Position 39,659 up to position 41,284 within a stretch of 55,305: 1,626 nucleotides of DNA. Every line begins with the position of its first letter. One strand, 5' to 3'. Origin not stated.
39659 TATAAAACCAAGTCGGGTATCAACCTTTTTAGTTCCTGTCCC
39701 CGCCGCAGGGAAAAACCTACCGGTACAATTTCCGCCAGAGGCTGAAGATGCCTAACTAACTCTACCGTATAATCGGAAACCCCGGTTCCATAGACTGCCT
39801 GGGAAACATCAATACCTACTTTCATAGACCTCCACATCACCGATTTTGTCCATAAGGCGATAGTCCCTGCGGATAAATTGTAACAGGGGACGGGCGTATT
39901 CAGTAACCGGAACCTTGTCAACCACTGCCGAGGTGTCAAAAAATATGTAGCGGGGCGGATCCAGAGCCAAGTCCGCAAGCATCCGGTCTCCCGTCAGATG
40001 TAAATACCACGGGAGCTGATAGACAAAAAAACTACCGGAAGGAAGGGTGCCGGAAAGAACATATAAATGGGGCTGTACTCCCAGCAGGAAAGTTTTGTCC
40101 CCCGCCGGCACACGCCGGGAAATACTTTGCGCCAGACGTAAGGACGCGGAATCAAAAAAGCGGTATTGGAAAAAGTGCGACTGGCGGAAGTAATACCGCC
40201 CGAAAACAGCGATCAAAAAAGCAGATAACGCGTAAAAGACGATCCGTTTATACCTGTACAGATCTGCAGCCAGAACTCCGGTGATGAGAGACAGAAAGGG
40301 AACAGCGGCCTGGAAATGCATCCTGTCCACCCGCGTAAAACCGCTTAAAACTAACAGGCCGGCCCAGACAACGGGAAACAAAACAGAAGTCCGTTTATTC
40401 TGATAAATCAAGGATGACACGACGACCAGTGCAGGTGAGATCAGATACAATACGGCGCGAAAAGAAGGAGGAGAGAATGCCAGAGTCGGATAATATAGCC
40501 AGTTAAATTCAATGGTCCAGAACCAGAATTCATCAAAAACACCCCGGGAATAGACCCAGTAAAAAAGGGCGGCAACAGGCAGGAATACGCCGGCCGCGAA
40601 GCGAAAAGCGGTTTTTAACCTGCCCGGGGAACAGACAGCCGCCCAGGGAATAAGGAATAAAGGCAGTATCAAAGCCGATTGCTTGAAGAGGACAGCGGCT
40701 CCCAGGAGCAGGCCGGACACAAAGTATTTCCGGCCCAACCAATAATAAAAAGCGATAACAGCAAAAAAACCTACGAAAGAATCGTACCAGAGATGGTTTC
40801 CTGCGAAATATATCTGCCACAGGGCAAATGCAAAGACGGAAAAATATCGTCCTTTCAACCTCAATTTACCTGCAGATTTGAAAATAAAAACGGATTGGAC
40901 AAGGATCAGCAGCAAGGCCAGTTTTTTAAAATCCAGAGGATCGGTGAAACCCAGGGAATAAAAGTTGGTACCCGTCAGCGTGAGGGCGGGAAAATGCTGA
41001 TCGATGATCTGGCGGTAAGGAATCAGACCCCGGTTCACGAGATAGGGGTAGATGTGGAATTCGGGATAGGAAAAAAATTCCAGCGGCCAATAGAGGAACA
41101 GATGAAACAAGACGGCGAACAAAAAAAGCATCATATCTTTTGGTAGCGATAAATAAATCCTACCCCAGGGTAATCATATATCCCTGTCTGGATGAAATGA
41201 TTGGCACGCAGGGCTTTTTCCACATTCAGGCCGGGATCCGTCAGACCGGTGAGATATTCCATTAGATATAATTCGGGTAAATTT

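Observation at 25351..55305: A 30-kb envelope-glycan supercluster combining a Wzx/Wzy-type pathway with an expansion of GT-C membrane glycosyltransferases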

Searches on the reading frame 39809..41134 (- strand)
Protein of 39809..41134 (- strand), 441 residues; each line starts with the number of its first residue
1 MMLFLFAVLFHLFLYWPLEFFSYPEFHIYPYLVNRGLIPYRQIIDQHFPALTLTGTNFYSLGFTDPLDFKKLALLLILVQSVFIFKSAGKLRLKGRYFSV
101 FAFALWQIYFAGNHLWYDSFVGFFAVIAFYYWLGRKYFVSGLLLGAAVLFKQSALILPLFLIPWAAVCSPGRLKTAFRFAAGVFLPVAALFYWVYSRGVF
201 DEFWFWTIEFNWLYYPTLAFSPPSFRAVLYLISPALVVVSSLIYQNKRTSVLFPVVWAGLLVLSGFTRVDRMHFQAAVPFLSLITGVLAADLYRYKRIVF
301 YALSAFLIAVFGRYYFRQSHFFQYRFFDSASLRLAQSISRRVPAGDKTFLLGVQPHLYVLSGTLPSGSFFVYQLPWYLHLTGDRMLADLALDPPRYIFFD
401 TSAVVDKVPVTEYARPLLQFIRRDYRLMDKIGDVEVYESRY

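Call 6: search_protein_families(library=pfam, proteins=[window:39809-41134:-], max_evalue=0.01)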
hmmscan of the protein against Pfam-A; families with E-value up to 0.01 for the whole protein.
window:39809-41134:- (441 aa): 0 families

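Call 9: search_protein_families(library=ncbifam, proteins=[window:39809-41134:-], max_evalue=0.1)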
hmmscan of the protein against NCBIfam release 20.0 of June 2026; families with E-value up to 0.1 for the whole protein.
window:39809-41134:- (441 aa): 0 families

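Call 11: find_encoding_contigs(protein=window:39809-41134:-, flank=10000, max_places=6)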
Protein window:39809-41134:- (441 aa): 24 contigs read that carry it; 6 places shown.
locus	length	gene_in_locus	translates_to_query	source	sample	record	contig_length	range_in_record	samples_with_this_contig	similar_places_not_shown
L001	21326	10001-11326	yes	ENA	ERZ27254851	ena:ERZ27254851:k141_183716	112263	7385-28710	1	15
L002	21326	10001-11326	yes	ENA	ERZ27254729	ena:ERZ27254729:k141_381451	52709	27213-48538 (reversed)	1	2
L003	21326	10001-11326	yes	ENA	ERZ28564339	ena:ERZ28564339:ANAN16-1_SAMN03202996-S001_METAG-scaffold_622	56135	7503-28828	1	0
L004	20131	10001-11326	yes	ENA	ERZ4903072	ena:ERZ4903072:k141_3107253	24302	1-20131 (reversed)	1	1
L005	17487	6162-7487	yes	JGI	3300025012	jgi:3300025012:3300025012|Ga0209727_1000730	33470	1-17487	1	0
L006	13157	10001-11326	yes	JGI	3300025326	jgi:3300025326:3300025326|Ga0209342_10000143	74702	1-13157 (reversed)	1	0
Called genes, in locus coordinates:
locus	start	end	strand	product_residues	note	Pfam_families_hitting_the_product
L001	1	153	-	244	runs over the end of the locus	PF13641:Glyco_tranf_2_3 (weak), PF00535:Glycos_transf_2, PF10111:Glyco_tranf_2_2 (weak)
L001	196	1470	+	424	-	PF01943:Polysacc_synt, PF13440:Polysacc_synt_3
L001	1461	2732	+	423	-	PF00070:Pyr_redox (faint), PF00890:FAD_binding_2 (weak), PF01266:DAO, PF01593:Amino_oxidase, PF12831:FAD_oxidored (weak), PF13450:NAD_binding_8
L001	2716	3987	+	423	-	PF01943:Polysacc_synt, PF13440:Polysacc_synt_3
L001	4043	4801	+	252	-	PF00535:Glycos_transf_2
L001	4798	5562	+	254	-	PF13489:Methyltransf_23, PF01209:Ubie_methyltran, PF07021:MetW, PF13847:Methyltransf_31, PF08241:Methyltransf_11, PF08242:Methyltransf_12, PF13649:Methyltransf_25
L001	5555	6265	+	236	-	PF13489:Methyltransf_23, PF13847:Methyltransf_31 (weak), PF08241:Methyltransf_11, PF08242:Methyltransf_12, PF13649:Methyltransf_25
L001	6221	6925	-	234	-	PF00535:Glycos_transf_2, PF10111:Glyco_tranf_2_2, PF13641:Glyco_tranf_2_3 (weak)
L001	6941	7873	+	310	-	PF13439:Glyco_transf_4 (faint), PF00534:Glycos_transf_1, PF13692:Glyco_trans_1_4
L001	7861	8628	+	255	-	PF00535:Glycos_transf_2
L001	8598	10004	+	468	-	-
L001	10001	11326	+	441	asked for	-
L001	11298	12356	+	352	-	PF13439:Glyco_transf_4, PF20706:GT4-conflict (weak), PF00534:Glycos_transf_1, PF13692:Glyco_trans_1_4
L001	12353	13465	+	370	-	PF13439:Glyco_transf_4, PF20706:GT4-conflict, PF00534:Glycos_transf_1, PF13692:Glyco_trans_1_4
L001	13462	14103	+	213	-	PF25087:GMPPB_C (faint), PF00132:Hexapep, PF14602:Hexapep_2 (weak)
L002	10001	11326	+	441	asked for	-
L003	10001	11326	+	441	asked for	-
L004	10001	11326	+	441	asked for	-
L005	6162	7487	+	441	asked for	-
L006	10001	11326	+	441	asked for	-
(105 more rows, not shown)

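Call 12: find_homologous_proteins(query=window:39809-41134:-, max_evalue=0.001)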
Query window:39809-41134:- (441 aa): 4 proteins with E <= 0.001 among 8000 candidates.
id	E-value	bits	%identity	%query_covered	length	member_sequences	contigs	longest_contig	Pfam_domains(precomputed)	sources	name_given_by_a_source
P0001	5.4e-289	977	100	100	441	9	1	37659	-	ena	-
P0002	3.3e-94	335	41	99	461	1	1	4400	-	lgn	-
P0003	2.7e-75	273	35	96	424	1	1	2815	-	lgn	-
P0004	8.6e-15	73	25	98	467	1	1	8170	PF13231.13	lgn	-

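Call 15: search_solved_structures(query=A1, max_evalue=10, show_alignments=2)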
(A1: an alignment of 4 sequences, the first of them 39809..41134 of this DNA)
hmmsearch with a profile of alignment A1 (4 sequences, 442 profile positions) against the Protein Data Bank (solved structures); distinct sequences matched with E-value up to 10: 0.

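Call 16: find_related_loci(query=A1, collection=genome_contigs, flank=10000)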
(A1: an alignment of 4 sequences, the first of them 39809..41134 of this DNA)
Query A1 (441 aa) in genome_contigs; peptide patterns used: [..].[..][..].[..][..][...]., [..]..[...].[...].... (x = any residue, [..] = any of these).
143 stretches matched a pattern; 70 encode a relative of the query (tblastn E <= 1e-3); 70 distinct loci.
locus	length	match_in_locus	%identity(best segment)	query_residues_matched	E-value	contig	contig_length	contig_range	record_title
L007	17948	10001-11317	46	2-440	6e-105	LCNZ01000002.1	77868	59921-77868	MAG: Candidatus Amesbacteria bacterium GW2011_GWB1_47_19 UX91_C0002, whole genome shotgun sequence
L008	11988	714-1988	35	8-440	8e-89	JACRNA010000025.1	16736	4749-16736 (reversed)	MAG: Candidatus Amesbacteria bacterium isolate NC_groundwater_1921_Pr3_S-0.2um_39_4 scaffold_337782, whole genome shotgu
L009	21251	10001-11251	37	9-440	1e-79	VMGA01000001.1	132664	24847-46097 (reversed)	MAG: Microgenomates group bacterium Gr01-1014_16 G01um101416_scaffold_69, whole genome shotgun sequence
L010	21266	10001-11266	33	2-440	5e-78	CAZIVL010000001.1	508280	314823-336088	MAG TPA_asm: uncultured Gammaproteobacteria bacterium isolate SRP342105_co1_60 genome assembly, contig: NODE_6_length_50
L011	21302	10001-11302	33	8-440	1e-69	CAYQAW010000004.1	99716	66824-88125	MAG TPA_asm: uncultured Gammaproteobacteria bacterium isolate binchicken_co251_588 genome assembly, contig: NODE_321_len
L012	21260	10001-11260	33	18-436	7e-69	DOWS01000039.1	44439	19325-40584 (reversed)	MAG TPA_asm: Candidatus Daviesbacteria bacterium isolate UBA9644 contig_632, whole genome shotgun sequence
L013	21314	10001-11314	31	5-440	4e-68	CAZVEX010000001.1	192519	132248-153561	MAG TPA_asm: uncultured Gammaproteobacteria bacterium isolate binchicken_co38_210 genome assembly, contig: NODE_177_leng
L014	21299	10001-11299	31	11-440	6e-66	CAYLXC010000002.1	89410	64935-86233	MAG TPA_asm: uncultured Gammaproteobacteria bacterium isolate SRP178908_co2_35 genome assembly, contig: NODE_37_length_8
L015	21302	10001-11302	34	8-440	1e-65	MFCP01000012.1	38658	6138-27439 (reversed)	MAG: Candidatus Daviesbacteria bacterium RIFCSPHIGHO2_01_FULL_40_11 rifcsphigho2_01_scaffold_1601, whole genome shotgun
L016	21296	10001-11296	30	11-440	6e-65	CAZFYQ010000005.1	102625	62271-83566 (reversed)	MAG TPA_asm: uncultured Gammaproteobacteria bacterium isolate SRP200132_co1_341 genome assembly, contig: NODE_213_length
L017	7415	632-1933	34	5-436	3e-64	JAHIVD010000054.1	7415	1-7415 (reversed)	MAG: Patescibacteria group bacterium isolate MM_PC_MetaG.mb.55 MM_PC_MetaG.mb.55_k141_1060863, whole genome shotgun sequ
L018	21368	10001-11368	32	8-440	2e-64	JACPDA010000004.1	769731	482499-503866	MAG: Candidatus Daviesbacteria bacterium isolate NC_groundwater_297_Ag_B-0.1um_41_14 S7_GD2017_3_B1_scaffold_1, whole ge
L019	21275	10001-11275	31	18-440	1e-63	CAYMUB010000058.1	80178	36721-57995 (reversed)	MAG TPA_asm: uncultured Gammaproteobacteria bacterium isolate binchicken_co203_488 genome assembly, contig: k141_4500599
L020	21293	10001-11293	32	16-436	2e-63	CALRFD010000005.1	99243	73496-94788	MAG: Patescibacteria group bacterium isolate Ike-100m-12 genome assembly, contig: Ike-100-c67, whole genome shotgun sequ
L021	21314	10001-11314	31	5-440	7e-63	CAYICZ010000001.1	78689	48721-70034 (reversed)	MAG TPA_asm: uncultured Gammaproteobacteria bacterium isolate ERP119705_co18_1 genome assembly, contig: NODE_196_length_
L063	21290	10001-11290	26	23-434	2e-18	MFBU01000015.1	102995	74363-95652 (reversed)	MAG: Candidatus Curtissbacteria bacterium RIFCSPLOWO2_02_41_11 rifcsplowo2_02_sub10_scaffold_33, whole genome shotgun se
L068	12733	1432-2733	23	22-436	7e-14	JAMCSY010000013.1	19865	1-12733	MAG: Patescibacteria group bacterium isolate FK_Sedi_A_Bin.193 NODE_6205_length_19865_cov_14.4126, whole genome shotgun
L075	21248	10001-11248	23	1-400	4e-6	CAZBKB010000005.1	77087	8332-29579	MAG TPA_asm: uncultured Gammaproteobacteria bacterium isolate SRP050083_co1_19 genome assembly, contig: NODE_62_length_7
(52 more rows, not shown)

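Call 31: search_solved_structures(query=A4, max_evalue=10, show_alignments=1)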
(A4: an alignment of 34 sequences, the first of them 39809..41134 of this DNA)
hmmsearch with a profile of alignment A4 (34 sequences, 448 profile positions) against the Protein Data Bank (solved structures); distinct sequences matched with E-value up to 10: 1.
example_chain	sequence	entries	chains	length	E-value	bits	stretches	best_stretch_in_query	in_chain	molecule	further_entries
9zs4_B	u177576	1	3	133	1.6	11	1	321-370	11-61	CRISPR system Cms protein Csm2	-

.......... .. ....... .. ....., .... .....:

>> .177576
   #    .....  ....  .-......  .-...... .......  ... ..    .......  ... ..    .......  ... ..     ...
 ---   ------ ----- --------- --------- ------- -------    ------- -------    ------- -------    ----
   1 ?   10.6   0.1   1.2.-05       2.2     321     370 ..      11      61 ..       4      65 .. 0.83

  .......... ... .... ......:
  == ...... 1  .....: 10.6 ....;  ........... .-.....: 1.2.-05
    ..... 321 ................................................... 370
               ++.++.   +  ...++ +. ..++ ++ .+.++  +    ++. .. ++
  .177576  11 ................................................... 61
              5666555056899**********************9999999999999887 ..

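Call 32: search_protein_representatives(alignment_id=A1)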
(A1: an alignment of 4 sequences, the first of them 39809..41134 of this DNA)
Query: 4 sequences, 442 profile positions. Proteins with E-value up to 0.001 (for the whole library): 4611; up to 1e-10: 1386; up to 1e-30: 382. The best 150 are listed.
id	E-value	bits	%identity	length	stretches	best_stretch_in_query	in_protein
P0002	5.6e-196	668.4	-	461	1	1-440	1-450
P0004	3.3e-174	596.6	-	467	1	2-441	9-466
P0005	1.1e-130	453.2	-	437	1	4-438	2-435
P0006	2.0e-111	389.7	-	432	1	2-438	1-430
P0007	2.5e-110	386.1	-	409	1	18-438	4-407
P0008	1.1e-108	380.7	-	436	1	4-440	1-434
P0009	2.7e-108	379.4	-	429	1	5-438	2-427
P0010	2.9e-108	379.3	-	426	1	6-438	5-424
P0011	6.5e-108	378.2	-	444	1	3-440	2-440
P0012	2.6e-106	372.9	-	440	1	2-439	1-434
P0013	6.4e-104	365.0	-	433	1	2-439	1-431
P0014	1.3e-102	360.7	-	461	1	2-437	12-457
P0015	6.4e-102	358.4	-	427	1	4-437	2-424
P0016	2.1e-99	350.1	-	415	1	4-438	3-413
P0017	1.8e-96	340.5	-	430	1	6-437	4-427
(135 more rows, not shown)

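Call 35: search_protein_families(library=pfam, alignment_id=A5, max_evalue=0.01)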
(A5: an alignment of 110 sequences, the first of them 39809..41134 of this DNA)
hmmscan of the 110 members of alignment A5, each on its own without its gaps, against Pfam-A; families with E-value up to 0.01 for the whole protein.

A. member 1, window:39809-41134:- (441 aa): 0 families

B. families by the number of members that match (of 110 scanned): 8 families
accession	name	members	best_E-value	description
PF13231.12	PMT_2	82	1.8e-13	Dolichyl-phosphate-mannose-protein mannosyltransferase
PF09594.16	GT87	3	0.00012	Glycosyltransferase family 87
PF02366.24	PMT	1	4e-08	Dolichyl-phosphate-mannose-protein mannosyltransferase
PF14714.11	KH_dom-like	1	0.00042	KH-domain-like of EngA bacterial GTPase enzymes, C-terminal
PF14897.12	EpsG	1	0.001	EpsG family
PF09852.15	DUF2079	1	0.0023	Predicted membrane protein (DUF2079)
PF05208.19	ALG3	1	0.0037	ALG3 protein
PF11992.13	TgpA_N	1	0.0049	TgpA N-terminal domain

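Call 37: predict_structure(alignment_id=A5)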
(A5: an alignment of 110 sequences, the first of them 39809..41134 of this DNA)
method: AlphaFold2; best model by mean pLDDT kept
length: 441 residues; sequences in the alignment: 110
mean_pLDDT: 96.5   pTM: 0.94
mean pLDDT of the five models: 96.5, 96.4, 96.3, 96.1, 96.0
residues with pLDDT >= 90: 426; 70-90: 15; 50-70: 0; < 50: 0
segments of 3 or more residues with pLDDT < 50: none
pLDDT, mean of each block of 10 residues (from residue 1): 97 98 98 98 96 95 97 98 98 93 97 98 98 98 98 97 96 97 98 98 98 95 92 94 89 97 92 97 96 94 92 94 96 98 98 98 98 97 98 98 97 98 98 98 83
secondary structure, 60 per line:
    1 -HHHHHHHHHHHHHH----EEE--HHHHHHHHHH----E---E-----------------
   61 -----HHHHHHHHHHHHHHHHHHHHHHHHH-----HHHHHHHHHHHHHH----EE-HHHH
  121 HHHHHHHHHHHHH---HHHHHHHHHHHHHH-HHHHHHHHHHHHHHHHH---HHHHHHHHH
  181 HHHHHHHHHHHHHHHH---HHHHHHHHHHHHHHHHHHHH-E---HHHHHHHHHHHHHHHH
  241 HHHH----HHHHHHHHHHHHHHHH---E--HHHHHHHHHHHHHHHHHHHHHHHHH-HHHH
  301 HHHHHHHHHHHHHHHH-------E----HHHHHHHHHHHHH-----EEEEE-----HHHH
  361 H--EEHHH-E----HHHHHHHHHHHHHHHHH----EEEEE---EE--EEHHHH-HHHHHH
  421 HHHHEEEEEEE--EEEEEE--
elements in order: H2-15 E20-22 H25-34 H66-90 H96-109 H117-133 H137-150 H152-168 H172-196 H200-219 H225-244 H249-264 H271-295 H297-316 H329-341 E347-351 H357-361 H375-391 E396-400 H410-413 H415-424 E425-431 E434-439

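Call 40: fold_search(model_id=the predicted structure, library=pdb)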
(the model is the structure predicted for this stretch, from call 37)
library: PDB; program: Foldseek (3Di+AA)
matches with E <= 10: 183; with E <= 0.001: 17
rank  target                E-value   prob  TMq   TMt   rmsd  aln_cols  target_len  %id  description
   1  6ftg_5                2.7e-05  1.00  0.53  0.38  14.2       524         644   12  Subtomogram average of OST-containing ribosome-translocon complexes from canine rough microsomal membranes (released 2018-03-21)
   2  6gxc_A                3.2e-05  1.00  0.57  0.38   8.0       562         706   12  Bacterial oligosaccharyltransferase PglB in complex with an inhibitory peptide and a reactive lipid-linked oligosaccha (released 2018-11-14)
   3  5f15                  5.6e-05  1.00  0.63  0.53   8.5       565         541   11  Crystal Structure of ArnT from Cupriavidus metallidurans bound to Undecaprenyl phosphate (released 2016-02-17)
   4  6wbx                  6.6e-05  1.00  0.52  0.22   8.9       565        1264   14  Single-Particle Cryo-EM Structure of Arabinofuranosyltransferase AftD from Mycobacteria, Mutant R1389S Class 1 (released 2020-05-13)
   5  7zli_A                7.6e-05  1.00  0.52  0.38  10.0       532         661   12  Cryo-EM structure of C-mannosyltransferase CeDPY19, in complex with Dol25-P-Man and bound to CMT2-Fab and anti-Fab nan (released 2023-01-11)
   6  9s6t_A                7.6e-05  1.00  0.51  0.48   8.1       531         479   13  Ternary cryo-EM structure of chicken ALG12 with Dol25-PP-GlcNAc2Man7, Dol25-P-Man, and Fab (released 2026-03-18)
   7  5ogl_A                1.1e-04  1.00  0.53  0.36   7.9       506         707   12  Structure of bacterial oligosaccharyltransferase PglB in complex with an acceptor peptide and an lipid-linked oligosac (released 2017-10-25)
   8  7zlh_A                1.2e-04  1.00  0.53  0.39   9.6       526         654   11  Cryo-EM structure of C-mannosyltransferase CeDPY19, in apo state, bound to CMT2-Fab and anti-Fab nanobody (released 2023-01-11)
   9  3rce_A                1.7e-04  1.00  0.52  0.36   9.4       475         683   12  Bacterial oligosaccharyltransferase PglB (released 2011-06-15)
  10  6wby                  2.2e-04  1.00  0.51  0.22   9.3       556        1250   11  Single-Particle Cryo-EM Structure of Arabinofuranosyltransferase AftD from Mycobacteria, Mutant R1389S Class 2 (released 2020-05-13)
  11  8age_A                2.4e-04  1.00  0.62  0.45  10.7       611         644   11  Structure of yeast oligosaccharylransferase complex with acceptor peptide bound (released 2022-12-07)
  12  6s7o_A                4.0e-04  1.00  0.58  0.42  10.3       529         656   12  Cryo-EM structure of human oligosaccharyltransferase complex OST-A (released 2019-12-18)
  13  8agc_A                5.0e-04  1.00  0.61  0.41  10.1       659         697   11  Structure of yeast oligosaccharylransferase complex with lipid-linked oligosaccharide and non-acceptor peptide bound (released 2022-12-07)
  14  7oci_F                5.7e-04  1.00  0.55  0.40  13.6       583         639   11  Cryo-EM structure of yeast Ost6p containing oligosaccharyltransferase complex (released 2022-02-16)
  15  5ezm                  6.2e-04  1.00  0.60  0.51   8.8       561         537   10  Crystal Structure of ArnT from Cupriavidus metallidurans in the apo state (released 2016-02-17)
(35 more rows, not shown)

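Call 73: search_protein_families(library=pfam, proteins=[L068:11179-12438:+, L063:6383-7936:+, L075:7160-8698:+], max_evalue=0.05)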
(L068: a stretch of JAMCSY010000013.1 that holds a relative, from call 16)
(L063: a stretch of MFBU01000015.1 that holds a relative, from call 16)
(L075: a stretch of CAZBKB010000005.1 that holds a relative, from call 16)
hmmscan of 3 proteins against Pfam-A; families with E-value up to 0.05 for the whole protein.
L068:11179-12438:+ (419 aa): 0 families

L063:6383-7936:+ (517 aa): 0 families

L075:7160-8698:+ (512 aa): 1 family
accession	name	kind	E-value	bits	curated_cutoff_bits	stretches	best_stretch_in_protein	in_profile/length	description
PF13231.12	PMT_2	-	6e-06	27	26.1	1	66-214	3-155/160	Dolichyl-phosphate-mannose-protein mannosyltransferase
